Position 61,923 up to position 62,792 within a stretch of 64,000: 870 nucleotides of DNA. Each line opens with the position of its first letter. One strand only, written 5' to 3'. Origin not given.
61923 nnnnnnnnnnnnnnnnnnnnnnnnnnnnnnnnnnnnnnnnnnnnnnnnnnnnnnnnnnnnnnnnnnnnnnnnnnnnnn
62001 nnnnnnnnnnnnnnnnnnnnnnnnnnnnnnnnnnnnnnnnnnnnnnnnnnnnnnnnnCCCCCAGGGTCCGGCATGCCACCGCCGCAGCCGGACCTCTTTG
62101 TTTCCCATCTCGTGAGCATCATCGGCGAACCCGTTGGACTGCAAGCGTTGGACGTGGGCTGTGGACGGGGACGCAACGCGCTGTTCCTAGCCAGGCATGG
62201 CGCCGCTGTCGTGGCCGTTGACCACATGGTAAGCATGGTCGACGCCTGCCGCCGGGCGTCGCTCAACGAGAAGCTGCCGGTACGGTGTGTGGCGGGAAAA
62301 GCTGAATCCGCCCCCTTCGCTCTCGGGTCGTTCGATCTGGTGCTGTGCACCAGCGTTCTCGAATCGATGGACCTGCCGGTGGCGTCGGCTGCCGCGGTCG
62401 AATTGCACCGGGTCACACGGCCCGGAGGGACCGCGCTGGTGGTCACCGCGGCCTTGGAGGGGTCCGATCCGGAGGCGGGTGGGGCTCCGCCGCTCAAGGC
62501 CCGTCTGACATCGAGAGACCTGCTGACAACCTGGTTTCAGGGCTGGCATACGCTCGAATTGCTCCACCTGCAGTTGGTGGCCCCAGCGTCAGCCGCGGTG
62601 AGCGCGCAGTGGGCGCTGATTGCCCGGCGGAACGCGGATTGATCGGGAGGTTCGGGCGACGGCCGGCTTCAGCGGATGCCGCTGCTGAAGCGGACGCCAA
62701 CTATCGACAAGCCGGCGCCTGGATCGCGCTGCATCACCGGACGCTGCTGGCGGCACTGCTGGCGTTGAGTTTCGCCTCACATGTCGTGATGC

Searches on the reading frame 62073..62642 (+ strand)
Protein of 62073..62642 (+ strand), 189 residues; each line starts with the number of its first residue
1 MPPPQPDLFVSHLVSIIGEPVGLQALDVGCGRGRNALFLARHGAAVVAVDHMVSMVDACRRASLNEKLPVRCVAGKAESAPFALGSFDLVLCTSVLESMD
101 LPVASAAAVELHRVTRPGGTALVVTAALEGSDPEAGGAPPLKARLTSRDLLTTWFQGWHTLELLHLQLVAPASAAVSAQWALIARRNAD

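Call 75: search_protein_families(library=pfam, proteins=[window:62073-62642:+], max_evalue=0.00001)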
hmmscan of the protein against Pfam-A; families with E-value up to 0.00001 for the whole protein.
window:62073-62642:+ (189 aa): 7 families
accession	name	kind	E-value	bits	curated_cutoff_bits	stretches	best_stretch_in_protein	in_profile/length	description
PF08241.18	Methyltransf_11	-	3.4e-21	76.1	21.2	1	26-122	1-94/95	Methyltransferase domain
PF13649.12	Methyltransf_25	-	3e-20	73.2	27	1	26-119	2-97/97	Methyltransferase domain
PF08242.18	Methyltransf_12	-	1.1e-12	48.9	30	1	26-120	1-97/98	Methyltransferase domain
PF13847.12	Methyltransf_31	-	9.7e-12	45.2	27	1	22-127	4-113/145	Methyltransferase domain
PF03848.20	TehB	-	1.2e-11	44.8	20.4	1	24-161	33-166/193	Tellurite resistance protein TehB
PF13489.12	Methyltransf_23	-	2.1e-09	37.8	27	1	23-159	24-133/164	Methyltransferase domain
PF01209.24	Ubie_methyltran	-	7.6e-06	25.9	20.1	1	14-124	40-152/233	ubiE/COQ5 methyltransferase family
